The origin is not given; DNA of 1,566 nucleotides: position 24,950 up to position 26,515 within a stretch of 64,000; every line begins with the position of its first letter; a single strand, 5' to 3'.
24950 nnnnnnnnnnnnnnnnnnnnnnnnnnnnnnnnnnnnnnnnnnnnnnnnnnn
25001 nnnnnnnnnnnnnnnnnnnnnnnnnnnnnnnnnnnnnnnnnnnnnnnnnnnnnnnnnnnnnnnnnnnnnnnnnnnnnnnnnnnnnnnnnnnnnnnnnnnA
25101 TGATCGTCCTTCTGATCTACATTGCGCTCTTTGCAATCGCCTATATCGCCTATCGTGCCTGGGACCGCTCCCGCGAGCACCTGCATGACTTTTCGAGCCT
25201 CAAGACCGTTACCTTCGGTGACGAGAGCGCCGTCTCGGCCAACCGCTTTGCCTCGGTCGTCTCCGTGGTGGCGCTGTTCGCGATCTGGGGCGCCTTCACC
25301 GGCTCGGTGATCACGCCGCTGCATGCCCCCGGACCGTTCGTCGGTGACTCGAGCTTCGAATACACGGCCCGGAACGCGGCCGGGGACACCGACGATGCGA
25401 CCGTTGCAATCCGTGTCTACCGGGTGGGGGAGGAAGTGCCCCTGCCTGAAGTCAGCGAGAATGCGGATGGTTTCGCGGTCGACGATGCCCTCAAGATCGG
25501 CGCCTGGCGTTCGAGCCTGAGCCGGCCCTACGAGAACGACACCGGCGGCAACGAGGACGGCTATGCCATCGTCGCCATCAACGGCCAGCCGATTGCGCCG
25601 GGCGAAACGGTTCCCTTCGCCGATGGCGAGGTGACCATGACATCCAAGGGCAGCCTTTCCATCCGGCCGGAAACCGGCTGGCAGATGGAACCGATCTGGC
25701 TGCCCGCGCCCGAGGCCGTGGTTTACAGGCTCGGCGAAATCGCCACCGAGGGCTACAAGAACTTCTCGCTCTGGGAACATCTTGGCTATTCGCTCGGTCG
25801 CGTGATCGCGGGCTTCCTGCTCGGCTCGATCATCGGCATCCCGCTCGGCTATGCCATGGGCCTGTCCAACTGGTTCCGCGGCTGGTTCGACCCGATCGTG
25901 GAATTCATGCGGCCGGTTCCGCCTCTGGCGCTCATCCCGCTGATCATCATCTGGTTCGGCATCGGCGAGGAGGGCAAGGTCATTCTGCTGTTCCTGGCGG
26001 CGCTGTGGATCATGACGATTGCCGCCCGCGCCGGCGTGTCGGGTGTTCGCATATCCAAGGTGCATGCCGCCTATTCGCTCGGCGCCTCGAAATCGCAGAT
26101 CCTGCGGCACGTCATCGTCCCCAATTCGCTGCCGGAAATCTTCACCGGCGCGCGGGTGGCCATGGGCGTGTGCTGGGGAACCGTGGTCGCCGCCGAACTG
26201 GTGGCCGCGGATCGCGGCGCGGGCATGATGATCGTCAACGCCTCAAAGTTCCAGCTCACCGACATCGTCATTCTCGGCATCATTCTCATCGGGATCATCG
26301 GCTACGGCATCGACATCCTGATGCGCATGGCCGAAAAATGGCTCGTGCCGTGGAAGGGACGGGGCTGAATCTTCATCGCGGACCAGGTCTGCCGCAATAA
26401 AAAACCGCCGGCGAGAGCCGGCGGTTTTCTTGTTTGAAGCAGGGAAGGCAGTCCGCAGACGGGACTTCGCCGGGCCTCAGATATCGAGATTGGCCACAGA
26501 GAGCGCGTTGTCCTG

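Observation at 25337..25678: Circularly permuted cadherin/Ig-like module inserted in the taurine ABC permease TauC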

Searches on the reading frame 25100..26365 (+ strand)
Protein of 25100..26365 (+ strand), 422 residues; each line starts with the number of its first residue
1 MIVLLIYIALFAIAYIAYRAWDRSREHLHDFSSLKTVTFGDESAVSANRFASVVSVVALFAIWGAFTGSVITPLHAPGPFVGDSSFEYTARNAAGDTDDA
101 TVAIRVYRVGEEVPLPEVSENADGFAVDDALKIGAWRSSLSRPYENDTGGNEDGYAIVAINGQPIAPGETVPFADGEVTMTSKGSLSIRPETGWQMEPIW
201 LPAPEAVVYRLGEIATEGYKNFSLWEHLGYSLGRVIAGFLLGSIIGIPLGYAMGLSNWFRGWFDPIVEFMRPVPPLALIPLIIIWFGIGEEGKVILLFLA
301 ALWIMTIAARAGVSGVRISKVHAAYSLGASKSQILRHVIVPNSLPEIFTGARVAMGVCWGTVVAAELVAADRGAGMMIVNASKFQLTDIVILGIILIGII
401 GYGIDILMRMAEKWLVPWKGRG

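Call 3: search_protein_families(library=pfam, proteins=[window:25100-26365:+], max_evalue=10)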
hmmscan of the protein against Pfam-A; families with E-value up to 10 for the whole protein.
window:25100-26365:+ (422 aa): 3 families
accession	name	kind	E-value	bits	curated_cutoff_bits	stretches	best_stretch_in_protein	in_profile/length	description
PF00528.27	BPD_transp_1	-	8e-27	94.6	26.4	1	246-414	1-181/184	Binding-protein-dependent transport system inner membrane component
PF17963.7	Big_9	-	0.0031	18.8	23.6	1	76-104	63-88/89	Bacterial Ig domain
PF13567.11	DUF4131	-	1.9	8.6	31.6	1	2-38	32-68/165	Domain of unknown function (DUF4131)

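Call 4: search_protein_families(library=ncbifam, proteins=[window:25100-26365:+], max_evalue=10)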
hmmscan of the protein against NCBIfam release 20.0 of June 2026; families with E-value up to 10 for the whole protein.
window:25100-26365:+ (422 aa): 35 families (the best 25 are shown)
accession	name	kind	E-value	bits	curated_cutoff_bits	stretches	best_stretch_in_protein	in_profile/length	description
NF007545.0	PRK10160.1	equivalog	1.4e-69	234.6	342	1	196-421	47-273/275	taurine ABC transporter permease TauC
NF040733.1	ABC_perm_U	equivalog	2.2e-47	161.6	295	1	198-419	32-249/251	ABC transporter permease subunit SaoP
NF008470.0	PRK11365.1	equivalog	3.9e-41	141.2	347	1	191-419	30-253/263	aliphatic sulfonate ABC transporter permease SsuC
TIGR01183.1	ntrB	equivalog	6.3e-33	114.2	209.05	1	229-408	20-199/202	nitrate ABC transporter permease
TIGR03416.1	ABC_choXWV_perm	equivalog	1.2e-17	64.3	363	1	221-383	81-242/267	choline ABC transporter permease subunit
NF008196.0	PRK10952.1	equivalog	6.4e-11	41.7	439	1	225-399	143-319/356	glycine betaine/L-proline ABC transporter permease ProW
TIGR01581.1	Mo_ABC_porter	hypoth_equivalog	1.3e-05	24.8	210.3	1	297-371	110-184/225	ABC transporter permease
TIGR01097.1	PhnE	equivalog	2.1e-05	24.1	216.7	1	223-399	56-235/252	phosphonate ABC transporter, permease protein PhnE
NF011624.0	PRK15050.1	equivalog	0.00014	21.1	247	1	313-353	184-224/297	2-aminoethylphosphonate ABC transporter permease subunit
TIGR02139.1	permease_CysT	equivalog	0.00016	21.4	246.1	1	322-393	164-241/265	sulfate ABC transporter permease subunit CysT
NF007047.0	PRK09500.1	equivalog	0.0002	21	326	1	302-369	140-207/257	spermidine/putrescine ABC transporter permease PotC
TIGR00974.1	3a0107s02c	equivalog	0.00023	20.4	193.45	1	300-356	139-195/272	phosphate ABC transporter permease PstA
NF045475.1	Opp3C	equivalog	0.00036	19.8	450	1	241-348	140-249/328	oligopeptide ABC transporter permease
NF045470.1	Opp2B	equivalog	0.00099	18.4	350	1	319-417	199-297/300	nickel ABC transporter permease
TIGR02141.1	modB_ABC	equivalog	0.0019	17.9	182.6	1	291-354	81-144/208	molybdate ABC transporter permease subunit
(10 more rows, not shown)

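Call 9: find_related_loci(query=A1, collection=genome_contigs, flank=5000)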
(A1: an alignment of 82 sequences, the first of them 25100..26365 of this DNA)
Query A1 (422 aa) in genome_contigs; peptide patterns used: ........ (x = any residue, [..] = any of these).
600 stretches matched a pattern (row limit reached: there are more); 596 encode a relative of the query (tblastn E <= 1e-3); the best 80 are kept; 80 distinct loci.
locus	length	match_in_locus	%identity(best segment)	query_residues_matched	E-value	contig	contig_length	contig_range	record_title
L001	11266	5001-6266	96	1-422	0e+0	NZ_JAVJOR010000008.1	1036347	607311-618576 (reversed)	MAG: Hoeflea sp. isolate A1-SPW-27 k141_37028, whole genome shotgun sequence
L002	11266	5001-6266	96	1-422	0e+0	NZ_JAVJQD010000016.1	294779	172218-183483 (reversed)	MAG: Hoeflea sp. isolate E1-EBD-11 k141_29465, whole genome shotgun sequence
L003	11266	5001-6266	91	1-422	0e+0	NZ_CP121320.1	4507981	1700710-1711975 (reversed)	MAG: Hoeflea sp. isolate NCC532_bact_2428 chromosome, complete genome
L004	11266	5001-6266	87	1-422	0e+0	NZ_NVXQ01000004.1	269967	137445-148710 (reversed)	MAG: Hoeflea sp. isolate NORP7 Contig_source1383C_67, whole genome shotgun sequence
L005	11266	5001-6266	87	1-422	0e+0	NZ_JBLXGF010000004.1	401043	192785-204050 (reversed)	MAG: Hoeflea sp. isolate ET04-10 T04maxbin_out.017_metabat.1RE.5K@4, whole genome shotgun sequence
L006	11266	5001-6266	87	1-422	0e+0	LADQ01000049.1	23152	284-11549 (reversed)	MAG: Hoeflea sp. BRH_c9 BRHa_1003242, whole genome shotgun sequence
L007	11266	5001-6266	87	1-422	0e+0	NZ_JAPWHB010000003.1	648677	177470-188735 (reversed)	Hoeflea alexandrii strain G21627-S1 NODE_3_length_648677_cov_82.0965, whole genome shotgun sequence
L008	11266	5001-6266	86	1-422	0e+0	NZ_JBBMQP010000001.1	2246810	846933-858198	Hoeflea sp. AS60 isolate_60_1, whole genome shotgun sequence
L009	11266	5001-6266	86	1-422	0e+0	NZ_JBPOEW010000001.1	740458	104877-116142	MAG: Hoeflea sp. isolate MAG_60 MAG_60_1, whole genome shotgun sequence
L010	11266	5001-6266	86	1-422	0e+0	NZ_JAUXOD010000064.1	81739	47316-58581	MAG: Hoeflea sp. isolate C1_metabat.bin.4 C1_k141_214357, whole genome shotgun sequence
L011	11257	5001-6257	87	1-419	0e+0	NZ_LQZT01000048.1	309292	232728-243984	Hoeflea olei strain JC234 contig_6, whole genome shotgun sequence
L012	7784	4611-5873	77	1-422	0e+0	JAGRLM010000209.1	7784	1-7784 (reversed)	MAG: Nitratireductor sp. isolate HKST-UBA65 2010_103392, whole genome shotgun sequence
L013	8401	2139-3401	80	1-422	0e+0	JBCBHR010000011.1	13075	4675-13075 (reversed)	MAG: Pseudomonadota bacterium isolate J06621_13 NODE_11_length_13075_cov_5.376058, whole genome shotgun sequence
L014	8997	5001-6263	79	1-422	0e+0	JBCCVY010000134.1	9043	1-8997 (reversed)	MAG: Pseudomonadota bacterium isolate P01_E01_bin.49 k141_376788_length_9043_cov_15.0000, whole genome shotgun sequence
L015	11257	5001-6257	73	1-421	0e+0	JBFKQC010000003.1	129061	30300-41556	MAG: Rhodobacter sp. isolate Mix_sand22.2022.08.G.8 k141_4274333_length_129061_cov_13.0000, whole genome shotgun sequenc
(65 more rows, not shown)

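Call 14: predict_structure(alignment_id=A1)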
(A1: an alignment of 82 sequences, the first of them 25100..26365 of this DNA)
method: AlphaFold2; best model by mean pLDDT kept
length: 422 residues; sequences in the alignment: 82
mean_pLDDT: 75.4   pTM: 0.59
mean pLDDT of the five models: 75.4, 73.7, 73.4, 73.1, 73.1
residues with pLDDT >= 90: 134; 70-90: 113; 50-70: 134; < 50: 41
segments of 3 or more residues with pLDDT < 50: 261-267, 272-274, 312-316, 373-384, 418-422
pLDDT, mean of each block of 10 residues (from residue 1): 81 84 72 53 65 83 93 94 98 96 96 95 88 97 90 93 98 98 97 92 91 84 81 83 75 56 45 52 74 72 60 51 71 66 57 56 57 41 52 65 65 57 38
secondary structure, 60 per line:
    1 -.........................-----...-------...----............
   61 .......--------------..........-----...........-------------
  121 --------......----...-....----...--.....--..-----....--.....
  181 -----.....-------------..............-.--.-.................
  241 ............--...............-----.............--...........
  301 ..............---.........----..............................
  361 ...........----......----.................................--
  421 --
elements in order: H2-26 H49-67 E82-91 E97-107 E129-134 E139-141 H143-146 E156-160 E170-173 E176-180 E186-190 H204-217 H224-252 H255-269 H275-287 H290-314 H318-326 H331-371 H376-381 H386-418

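Call 19: fold_search(model_id=the predicted structure, library=pdb)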
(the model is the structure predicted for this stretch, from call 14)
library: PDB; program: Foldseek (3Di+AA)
matches with E <= 10: 449; with E <= 0.001: 10
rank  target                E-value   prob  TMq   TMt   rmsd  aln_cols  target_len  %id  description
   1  9ua1_A                3.7e-06  1.00  0.26  0.37   9.6       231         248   26  Cryo-EM structure of cyanobacterial bicarbonate transporter CmpBCD in complex with ATP (released 2026-04-08)
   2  9u9z_B                7.0e-06  1.00  0.24  0.35   9.5       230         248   27  Cryo-EM structure of cyanobacterial bicarbonate transporter CmpBCD (released 2026-04-01)
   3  9ua0_B                1.3e-05  1.00  0.26  0.37   9.1       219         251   27  Cryo-EM structure of cyanobacterial bicarbonate transporter CmpBCD in the presence of nitrate (released 2026-04-08)
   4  8wm7_A                1.3e-05  1.00  0.27  0.39   9.1       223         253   27  Cryo-EM structure of cyanobacterial nitrate/nitrite transporter NrtBCD in complex with signalling protein PII (released 2024-02-28)
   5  9u9z_A                1.4e-05  1.00  0.25  0.34   9.3       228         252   25  Cryo-EM structure of cyanobacterial bicarbonate transporter CmpBCD (released 2026-04-01)
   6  9ua1_B                1.7e-05  1.00  0.23  0.34   9.3       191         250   28  Cryo-EM structure of cyanobacterial bicarbonate transporter CmpBCD in complex with ATP (released 2026-04-08)
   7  9ua0_A                2.1e-05  1.00  0.27  0.38   9.0       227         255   26  Cryo-EM structure of cyanobacterial bicarbonate transporter CmpBCD in the presence of nitrate (released 2026-04-08)
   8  8wm8_B                3.4e-05  1.00  0.27  0.36   9.2       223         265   28  Cryo-EM structure of cyanobacterial nitrate/nitrite transporter NrtBCD in complex with nitrate (released 2024-02-28)
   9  8w9m_A                7.0e-05  1.00  0.26  0.39   9.2       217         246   28  Cryo-EM structure of the cyanobacterial nitrate transporter NrtBCD in complex with ATP (released 2024-02-28)
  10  8wm8_A                2.3e-04  1.00  0.23  0.32   9.2       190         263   29  Cryo-EM structure of cyanobacterial nitrate/nitrite transporter NrtBCD in complex with nitrate (released 2024-02-28)
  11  7ahc_A                2.1e-03  1.00  0.23  0.32  11.0       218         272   25  OpuA apo inward-facing (released 2020-11-25)
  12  7ahh_A                3.0e-03  1.00  0.21  0.18  11.2       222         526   26  OpuA inhibited inward-facing, SBD docked (released 2020-11-25)
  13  7ahd_B                3.6e-03  1.00  0.22  0.29  12.2       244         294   24  OpuA (E190Q) occluded (released 2020-11-25)
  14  7ahd_A                6.2e-03  0.99  0.22  0.18  12.5       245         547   24  OpuA (E190Q) occluded (released 2020-11-25)
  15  3tui_A                3.2e-02  0.98  0.22  0.37   9.0       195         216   21  Inward facing conformations of the MetNI methionine ABC transporter: CY5 native crystal form (released 2011-11-30)
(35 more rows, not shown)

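Call 51: search_dna_similar(query=window:25100-26365:+, collection=plasmids, mode=protein, max_rows=25, rows=spread)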
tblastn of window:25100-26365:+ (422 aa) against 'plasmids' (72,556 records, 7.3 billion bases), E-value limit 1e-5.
Records with a match: 1319; places in all: 2368; records where one place covers at least 80% of the query: 6.
Best place of each record, by identity: 60-80% 6; <60% 1313.
By first word of the organism name: Rhizobium 309; Sinorhizobium 136; Agrobacterium 72; Pantoea 64; Klebsiella 63; Paracoccus 35; Azospirillum 34; Escherichia 27; Shinella 26; Ensifer 22; and 144 more.
By predicted mobility (MOB-suite, as given by PLSDB): non-mobilizable 799; conjugative 326; mobilizable 194.
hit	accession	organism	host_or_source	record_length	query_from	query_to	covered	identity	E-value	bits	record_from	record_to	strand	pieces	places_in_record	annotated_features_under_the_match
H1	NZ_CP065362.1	Ruegeria sp. SCSIO 43209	Galaxea fascicularis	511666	23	421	95%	71.2%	1e-147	471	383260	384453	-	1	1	ABC transporter permease subunit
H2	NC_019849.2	Sinorhizobium meliloti GR4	-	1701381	191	421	55%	50.2%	3e-49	187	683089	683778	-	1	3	none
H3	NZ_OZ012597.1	Shinella sp. WSD5-1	-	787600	191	421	55%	48.9%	2e-47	181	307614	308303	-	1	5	ABC transporter permease subunit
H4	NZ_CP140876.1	Rhizobium beringeri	Trifolium pratense,whole organism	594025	199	421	53%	46.6%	3e-43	169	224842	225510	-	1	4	ABC transporter permease subunit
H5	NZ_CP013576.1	Rhizobium phaseoli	Phaseolus vulgaris,Whole ...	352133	199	421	53%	46.2%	3e-43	169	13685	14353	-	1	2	ABC transporter permease subunit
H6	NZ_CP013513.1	Rhizobium sp. N1314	Phaseolus vulgaris,Whole ...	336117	199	421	53%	45.3%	2e-42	167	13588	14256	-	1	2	ABC transporter permease subunit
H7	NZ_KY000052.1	Agrobacterium radiobacter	-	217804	145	420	65%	31.4%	3e-21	103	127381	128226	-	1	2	ABC transporter permease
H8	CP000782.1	Xanthobacter autotrophicus Py2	-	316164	197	419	53%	36.4%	6e-14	82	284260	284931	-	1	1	binding-protein-dependent transport systems inner membrane component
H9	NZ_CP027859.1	Streptomyces clavuligerus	Cell culture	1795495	199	384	44%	39.2%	5e-20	100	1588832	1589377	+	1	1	none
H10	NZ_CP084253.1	Caballeronia sp. Sq4a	Anasa tristis,Cell culture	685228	201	386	44%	37.4%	3e-14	82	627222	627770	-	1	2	ABC transporter permease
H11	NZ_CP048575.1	Agrobacterium tumefaciens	walnut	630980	201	420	52%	30.5%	1e-10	71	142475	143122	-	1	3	ABC transporter permease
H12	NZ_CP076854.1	Rhizobium sp. WYJ-E13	Curcuma wenyujin Y.H. Chen et C. ...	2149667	193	388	46%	33.2%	6e-12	75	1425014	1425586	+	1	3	none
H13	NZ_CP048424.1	Rhizobium daejeonense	Cell,soil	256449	201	419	52%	29.7%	1e-14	84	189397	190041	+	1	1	ABC transporter permease subunit | ABC transporter ATP-binding protein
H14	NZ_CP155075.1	Paraburkholderia sp. PREW-6R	single cell,Phlox subulata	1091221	201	388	45%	33.5%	5e-16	88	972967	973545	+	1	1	none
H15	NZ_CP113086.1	Pantoea agglomerans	Red Topaz apple blossom from from ...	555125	201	388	45%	31.9%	2e-8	64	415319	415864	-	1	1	ABC transporter permease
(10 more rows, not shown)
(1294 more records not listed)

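Call 52: get_annotated_region(hit=H1, flank=4500)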
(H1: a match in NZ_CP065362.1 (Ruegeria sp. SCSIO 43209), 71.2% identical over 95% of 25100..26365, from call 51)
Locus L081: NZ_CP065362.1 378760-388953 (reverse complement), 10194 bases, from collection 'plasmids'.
description: Ruegeria sp. SCSIO 43209 plasmid unnamed3, complete sequence
organism: Ruegeria sp. SCSIO 43209 (NCBI taxid 2793010)
taxonomy: Bacteria; Pseudomonadota; Alphaproteobacteria; Rhodobacterales; Roseobacteraceae; Ruegeria; Ruegeria sp. SCSIO 43209
host: -; source: Galaxea fascicularis; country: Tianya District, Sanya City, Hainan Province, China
typing (MOB-suite, as given by PLSDB): non-mobilizable
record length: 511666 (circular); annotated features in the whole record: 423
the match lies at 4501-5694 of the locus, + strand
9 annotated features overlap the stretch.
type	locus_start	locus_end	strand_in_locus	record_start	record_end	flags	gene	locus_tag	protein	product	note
CDS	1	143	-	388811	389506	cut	-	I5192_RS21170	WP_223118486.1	amino acid racemase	GO:0006520 - amino acid metabolic process [Evidence IEA]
CDS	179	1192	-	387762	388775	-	-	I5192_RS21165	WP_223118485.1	D-cysteine desulfhydrase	-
CDS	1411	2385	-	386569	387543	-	-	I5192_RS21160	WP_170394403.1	LysR family transcriptional regulator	GO:0006355 - regulation of DNA-templated transcription [Evidence IEA]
CDS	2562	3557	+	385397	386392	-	-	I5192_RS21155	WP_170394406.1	ABC transporter substrate-binding protein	-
CDS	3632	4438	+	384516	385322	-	-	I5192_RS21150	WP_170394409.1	ABC transporter ATP-binding protein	GO:0006810 - transport [Evidence IEA]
CDS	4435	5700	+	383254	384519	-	-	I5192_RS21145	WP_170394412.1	ABC transporter permease subunit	GO:0055085 - transmembrane transport [Evidence IEA]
CDS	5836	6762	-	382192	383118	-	-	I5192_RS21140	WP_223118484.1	carbohydrate kinase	GO:0005975 - carbohydrate metabolic process [Evidence IEA]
CDS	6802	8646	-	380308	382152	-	-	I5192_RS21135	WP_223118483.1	family 1 glycosylhydrolase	GO:0005975 - carbohydrate metabolic process [Evidence IEA]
CDS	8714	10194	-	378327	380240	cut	-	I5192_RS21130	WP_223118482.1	beta-galactosidase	-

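Call 53: get_annotated_region(hit=H2, flank=3500)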
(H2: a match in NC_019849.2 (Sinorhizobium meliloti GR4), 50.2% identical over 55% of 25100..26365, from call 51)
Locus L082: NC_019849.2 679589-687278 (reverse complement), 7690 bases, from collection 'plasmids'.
description: Sinorhizobium meliloti GR4 plasmid pRmeGR4d, complete sequence
organism: Sinorhizobium meliloti GR4 (NCBI taxid 1235461)
taxonomy: Bacteria; Pseudomonadota; Alphaproteobacteria; Hyphomicrobiales; Rhizobiaceae; Sinorhizobium; Sinorhizobium meliloti; Sinorhizobium meliloti GR4
host: -; source: -; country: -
typing (MOB-suite, as given by PLSDB): mobilizable; relaxase MOBQ
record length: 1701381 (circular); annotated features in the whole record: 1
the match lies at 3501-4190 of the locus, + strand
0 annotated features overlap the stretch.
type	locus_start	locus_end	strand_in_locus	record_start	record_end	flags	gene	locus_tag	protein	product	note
